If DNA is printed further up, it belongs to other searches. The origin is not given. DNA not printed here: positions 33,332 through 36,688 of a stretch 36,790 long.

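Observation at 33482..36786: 1018-aa protein with a degenerate GHKL-like head, a mid-protein hydrophobic/Gly-zipper segment and basic coiled coils, coupled to an 82-aa partner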

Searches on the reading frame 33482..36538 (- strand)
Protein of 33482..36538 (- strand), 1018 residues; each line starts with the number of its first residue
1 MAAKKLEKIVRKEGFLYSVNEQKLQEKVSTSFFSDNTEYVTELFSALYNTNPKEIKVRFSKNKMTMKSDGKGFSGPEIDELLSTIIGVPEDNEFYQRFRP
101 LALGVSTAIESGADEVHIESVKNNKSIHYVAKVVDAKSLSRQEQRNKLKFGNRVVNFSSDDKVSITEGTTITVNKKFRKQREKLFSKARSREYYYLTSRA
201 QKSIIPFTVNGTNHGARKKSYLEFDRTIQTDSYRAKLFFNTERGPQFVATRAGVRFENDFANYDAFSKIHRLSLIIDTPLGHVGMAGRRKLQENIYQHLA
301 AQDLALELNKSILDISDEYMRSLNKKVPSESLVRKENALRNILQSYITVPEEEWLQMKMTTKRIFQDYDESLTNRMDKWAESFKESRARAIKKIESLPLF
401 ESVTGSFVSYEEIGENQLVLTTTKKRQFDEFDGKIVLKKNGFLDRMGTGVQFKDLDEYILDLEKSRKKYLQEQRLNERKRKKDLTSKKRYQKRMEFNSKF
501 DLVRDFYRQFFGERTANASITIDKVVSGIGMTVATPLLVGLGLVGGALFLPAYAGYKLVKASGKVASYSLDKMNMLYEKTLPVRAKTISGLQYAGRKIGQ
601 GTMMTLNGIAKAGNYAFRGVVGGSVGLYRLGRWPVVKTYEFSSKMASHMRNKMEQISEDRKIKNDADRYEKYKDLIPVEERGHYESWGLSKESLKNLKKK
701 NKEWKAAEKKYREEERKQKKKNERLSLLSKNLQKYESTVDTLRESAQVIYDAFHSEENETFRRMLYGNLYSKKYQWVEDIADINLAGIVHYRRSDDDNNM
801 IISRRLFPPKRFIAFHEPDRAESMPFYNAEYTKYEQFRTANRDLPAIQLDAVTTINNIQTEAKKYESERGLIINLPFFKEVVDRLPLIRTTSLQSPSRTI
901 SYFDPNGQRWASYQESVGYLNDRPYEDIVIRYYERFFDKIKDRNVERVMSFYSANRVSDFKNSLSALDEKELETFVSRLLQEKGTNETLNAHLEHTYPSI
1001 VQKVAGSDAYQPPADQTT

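Call 4: search_protein_families(library=pfam, proteins=[window:33482-36538:-], max_evalue=1)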
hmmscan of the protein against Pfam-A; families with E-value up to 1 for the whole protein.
window:33482-36538:- (1018 aa): 1 family
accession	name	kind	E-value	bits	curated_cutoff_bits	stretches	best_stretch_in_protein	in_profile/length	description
PF06129.17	Chordopox_G3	-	0.22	12.7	22.3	1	13-68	36-91/108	Chordopoxvirus G3 protein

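Call 5: search_protein_families(library=ncbifam, proteins=[window:33482-36538:-], max_evalue=1)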
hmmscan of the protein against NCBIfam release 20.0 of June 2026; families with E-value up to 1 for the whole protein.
window:33482-36538:- (1018 aa): 0 families

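Call 6: search_solved_structures(query=window:33482-36538:-, max_evalue=10)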
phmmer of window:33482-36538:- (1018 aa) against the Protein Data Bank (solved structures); distinct sequences matched with E-value up to 10: 0.
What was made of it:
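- On Hsp90 family: Whole-protein Pfam, NCBIfam and PDB searches hit nothing beyond the head (calls 4, 5, 6).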

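Call 7: find_homologous_proteins(query=window:33482-36538:-)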
Query window:33482-36538:- (1018 aa): 1 proteins with E <= 0.001 among 8000 candidates.
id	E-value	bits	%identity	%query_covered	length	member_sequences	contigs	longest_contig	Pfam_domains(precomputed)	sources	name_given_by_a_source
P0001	0.0e+0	2261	100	100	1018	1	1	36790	-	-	-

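Call 20: search_protein_families(library=padloc, proteins=[window:33482-36538:-], max_evalue=1)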
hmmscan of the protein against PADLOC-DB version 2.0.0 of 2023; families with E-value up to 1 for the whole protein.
window:33482-36538:- (1018 aa): 0 families
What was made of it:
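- On Known anti-phage defence systems (PADLOC-DB 2.0): No hit for B or for the A fragment (call 20).
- Tried and rejected: Single-sequence searches of B found nothing: Pfam, NCBIfam, PADLOC and PDB (calls 4, 5, 6, 20).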

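Call 21: search_protein_representatives(protein=window:33482-36538:-)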
Query: 1018 residues. Proteins with E-value up to 0.001 (for the whole library): 17; up to 1e-10: 6; up to 1e-30: 2. The best 17 are listed.
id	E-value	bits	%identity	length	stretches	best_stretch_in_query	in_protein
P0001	0.0e+00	2260.8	100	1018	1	1-1018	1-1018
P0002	6.2e-39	150.3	25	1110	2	13-551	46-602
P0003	1.4e-27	112.7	28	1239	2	13-327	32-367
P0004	1.1e-25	106.4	28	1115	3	10-216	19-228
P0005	5.7e-25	104.1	31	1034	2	12-213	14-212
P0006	1.7e-22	95.8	24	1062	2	8-212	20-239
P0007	1.6e-10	56.3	37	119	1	12-102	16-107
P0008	5.6e-07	44.5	32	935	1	8-155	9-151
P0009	4.5e-05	38.2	24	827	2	7-129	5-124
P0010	6.7e-05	37.6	32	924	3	26-156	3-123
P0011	9.5e-05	37.1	26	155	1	9-130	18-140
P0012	1.3e-04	36.7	29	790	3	3-130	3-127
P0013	6.2e-04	34.4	26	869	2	5-172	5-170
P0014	6.3e-04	34.4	32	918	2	10-144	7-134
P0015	6.4e-04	34.4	34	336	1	25-128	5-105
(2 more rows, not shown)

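Call 22: predict_structure(protein=window:33482-36538:-)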
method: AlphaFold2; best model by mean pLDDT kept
length: 1018 residues; sequences in the alignment: 1
mean_pLDDT: 38.7   pTM: 0.25
mean pLDDT of the five models: 38.7, 33.0, 32.4, 30.2, 29.6
residues with pLDDT >= 90: 0; 70-90: 13; 50-70: 154; < 50: 851
segments of 3 or more residues with pLDDT < 50: 1-72, 83-89, 111-325, 330-351, 356-358, 361-368, 370-372, 389-466, 484-653, 725-964, 1009-1018
pLDDT, mean of each block of 10 residues (from residue 1): 35 34 35 40 42 42 38 51 47 50 52 45 40 42 32 28 25 30 31 24 25 25 21 21 24 23 23 24 33 35 41 45 47 45 44 50 48 53 50 38 27 22 23 24 25 38 44 50 45 36 37 37 34 38 43 41 39 39 35 36 35 36 35 29 38 50 67 68 62 66 68 66 51 39 37 41 37 36 29 25 25 24 27 28 29 34 36 34 31 32 36 36 33 31 34 38 51 63 54 62 60 40
secondary structure, 60 per line:
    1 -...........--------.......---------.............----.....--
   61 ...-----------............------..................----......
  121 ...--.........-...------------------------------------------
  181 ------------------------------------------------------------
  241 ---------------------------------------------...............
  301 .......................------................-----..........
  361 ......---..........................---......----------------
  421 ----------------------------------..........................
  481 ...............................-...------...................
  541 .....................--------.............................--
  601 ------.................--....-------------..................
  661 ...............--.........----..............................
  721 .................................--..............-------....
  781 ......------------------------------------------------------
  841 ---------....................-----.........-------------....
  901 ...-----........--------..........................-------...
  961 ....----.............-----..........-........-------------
elements in order (helices of 4 or more, strands of 3 or more residues): H2-12 H21-27 H37-49 E54-58 H75-86 H93-110 E115-123 E126-134 H286-323 H330-345 H351-366 H370-395 H399-404 H455-511 H522-561 H570-598 H607-623 H626-629 H643-675 H678-686 H691-753 H756-769 H777-786 H850-869 H875-883 E897-903 E909-916 H925-950 H958-964 H969-981 H987-996 H998-1005
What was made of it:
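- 34967..35638 (-): Residues 301-524: poorly conserved, mostly helical, strongly basic linker (for example 470-500 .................). Helices in the low-confidence single-sequence model (call 22).
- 34253..34426 (-): Residues 705-762: K/E-rich helix with significant heptad periodicity (coiled-coil-like). This is the best-scored part of the single-sequence model (call 22).
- The hydrophobic segment was assessed only by hydropathy, charge and conservation, not with a topology predictor or a confident model (the full-length model has pLDDT 38.7; call 22).
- Tried and rejected: The single-sequence AlphaFold model of the full protein was unusable (pLDDT 38.7; call 22).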

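Call 25: search_protein_families(library=pfam, alignment_id=A1, max_evalue=0.1)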
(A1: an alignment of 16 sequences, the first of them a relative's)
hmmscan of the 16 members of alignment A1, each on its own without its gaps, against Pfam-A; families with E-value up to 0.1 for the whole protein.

A. member 1, P0001 (1018 aa): 0 families

B. families by the number of members that match (of 16 scanned): 8 families
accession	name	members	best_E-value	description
PF13589.12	HATPase_c_3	5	0.00043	Histidine kinase-, DNA gyrase B-, and HSP90-like ATPase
PF02518.31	HATPase_c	3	0.00097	Histidine kinase-, DNA gyrase B-, and HSP90-like ATPase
PF22391.1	DUF6975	1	0.002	Family of unknown function (DUF6975)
PF09949.15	APP1_cat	1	0.022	Phosphatidate phosphatase APP1, catalytic domain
PF25726.1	UL148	1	0.029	Cytomegalovirus endoplasmic reticulum-resident glycoprotein UL148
PF05379.17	Peptidase_C23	1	0.035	Carlavirus endopeptidase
PF02646.22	RmuC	1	0.063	RmuC family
PF12759.13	HTH_Tnp_IS1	1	0.094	InsA C-terminal domain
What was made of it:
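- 5 of 16 members weakly hit HATPase_c_3 (call 25).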

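Call 34: find_encoding_contigs(protein=P0002, flank=10000, max_places=4)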
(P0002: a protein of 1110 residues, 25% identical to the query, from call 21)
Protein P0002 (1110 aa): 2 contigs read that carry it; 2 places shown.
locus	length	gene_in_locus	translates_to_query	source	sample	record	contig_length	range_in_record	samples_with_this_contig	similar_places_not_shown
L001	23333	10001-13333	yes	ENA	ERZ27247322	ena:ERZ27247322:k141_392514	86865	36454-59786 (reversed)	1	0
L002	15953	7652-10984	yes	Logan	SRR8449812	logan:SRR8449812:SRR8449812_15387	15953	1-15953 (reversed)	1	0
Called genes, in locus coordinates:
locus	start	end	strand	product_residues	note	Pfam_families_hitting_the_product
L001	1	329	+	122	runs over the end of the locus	-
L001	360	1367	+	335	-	PF01142:TruD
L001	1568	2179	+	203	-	-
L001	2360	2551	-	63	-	-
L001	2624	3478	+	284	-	-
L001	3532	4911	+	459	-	-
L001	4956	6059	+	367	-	-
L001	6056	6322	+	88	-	-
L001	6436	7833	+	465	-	-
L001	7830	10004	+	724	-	PF13589:HATPase_c_3, PF25794:SACS (faint)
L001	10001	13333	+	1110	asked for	-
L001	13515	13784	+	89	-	-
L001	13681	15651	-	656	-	PF13328:HD_4, PF01966:HD, PF04607:RelA_SpoT, PF02824:TGS, PF28438:RelA_RIS, PF13291:ACT_4, PF22629:ACT_AHAS_ss (weak)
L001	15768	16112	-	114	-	PF01243:PNPOx_N (weak)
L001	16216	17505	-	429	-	PF02661:Fic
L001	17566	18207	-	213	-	PF00406:ADK, PF13207:AAA_17, PF05191:ADK_lid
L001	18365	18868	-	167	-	-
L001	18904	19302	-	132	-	-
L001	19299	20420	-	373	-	-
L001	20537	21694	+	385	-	PF00162:PGK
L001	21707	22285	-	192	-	PF00117:GATase, PF07722:Peptidase_C26 (weak)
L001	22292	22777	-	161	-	PF03657:UPF0113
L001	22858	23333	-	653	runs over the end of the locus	PF12698:ABC2_membrane_3, PF24161:CCDC39 (weak), PF07889:DUF1664 (weak), PF01061:ABC2_membrane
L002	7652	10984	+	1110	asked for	-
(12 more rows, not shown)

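Call 36: search_protein_families(library=pfam, proteins=[L001:7830-10004:+, L001:6436-7833:+, L001:6056-6322:+, L001:4956-6059:+, L001:3532-4911:+, L001:2624-3478:+, L001:1568-2179:+, L001:13515-13784:+], max_evalue=0.1)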
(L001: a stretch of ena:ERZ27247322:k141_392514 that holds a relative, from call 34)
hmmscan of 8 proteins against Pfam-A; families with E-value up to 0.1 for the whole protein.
L001:7830-10004:+ (724 aa): 4 families
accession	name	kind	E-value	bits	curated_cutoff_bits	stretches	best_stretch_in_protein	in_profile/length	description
PF13589.12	HATPase_c_3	-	8.8e-13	48.9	25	1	48-127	4-84/137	Histidine kinase-, DNA gyrase B-, and HSP90-like ATPase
PF25794.1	SACS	-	1.2e-05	25.7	32.8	1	39-133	10-118/247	Sacsin domain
PF02518.31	HATPase_c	-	3.2e-05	24.8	26.4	1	51-178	10-106/111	Histidine kinase-, DNA gyrase B-, and HSP90-like ATPase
PF01385.25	OrfB_IS605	-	0.092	13.4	30.5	0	384-441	49-106/120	Probable transposase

L001:6436-7833:+ (465 aa): 1 family
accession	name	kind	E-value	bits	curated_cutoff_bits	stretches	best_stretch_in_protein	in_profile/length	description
PF20090.4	DUF6482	-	0.04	14.3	23.5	1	132-162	54-84/101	Family of unknown function (DUF6482)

L001:6056-6322:+ (88 aa): 0 families

L001:4956-6059:+ (367 aa): 1 family
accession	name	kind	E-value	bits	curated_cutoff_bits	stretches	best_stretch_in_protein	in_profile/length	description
PF01877.22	RNA_binding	-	0.041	14.6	26.9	0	91-155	19-83/120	RNA binding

L001:3532-4911:+ (459 aa): 2 families
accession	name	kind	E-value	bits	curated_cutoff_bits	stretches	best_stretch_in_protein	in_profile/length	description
PF00226.36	DnaJ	-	0.018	15.6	27.8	1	384-428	1-43/63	DnaJ domain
PF24611.2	Spectrin_Anc-1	-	0.019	15.7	33.2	1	140-215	12-87/115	Nuclear anchorage protein 1, spectrin-like repeat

L001:2624-3478:+ (284 aa): 0 families

L001:1568-2179:+ (203 aa): 0 families

L001:13515-13784:+ (89 aa): 0 families

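Call 39: find_encoding_contigs(protein=P0003, flank=10000, max_places=3)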
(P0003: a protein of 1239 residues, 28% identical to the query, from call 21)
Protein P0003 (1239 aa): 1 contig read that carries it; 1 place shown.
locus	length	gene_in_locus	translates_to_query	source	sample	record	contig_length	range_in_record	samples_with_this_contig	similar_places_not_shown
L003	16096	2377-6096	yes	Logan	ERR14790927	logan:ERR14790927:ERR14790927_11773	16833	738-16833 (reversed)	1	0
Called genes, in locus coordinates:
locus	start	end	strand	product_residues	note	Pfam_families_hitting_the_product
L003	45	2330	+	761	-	PF25794:SACS (faint), PF13589:HATPase_c_3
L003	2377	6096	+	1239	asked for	-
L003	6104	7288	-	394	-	PF02163:Peptidase_M50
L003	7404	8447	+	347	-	PF08545:ACP_syn_III, PF08541:ACP_syn_III_C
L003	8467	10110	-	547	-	-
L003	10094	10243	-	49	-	-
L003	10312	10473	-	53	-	-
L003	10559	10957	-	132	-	PF21485:IF5A-like_N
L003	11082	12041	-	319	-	PF01494:FAD_binding_3 (faint)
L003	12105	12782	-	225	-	-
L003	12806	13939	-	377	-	PF03463:eRF1_1, PF18854:baeRF_family10, PF03464:eRF1_2, PF18859:acVLRF1 (weak), PF03465:eRF1_3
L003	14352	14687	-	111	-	-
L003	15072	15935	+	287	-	PF01798:Nop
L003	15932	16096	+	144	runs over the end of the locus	-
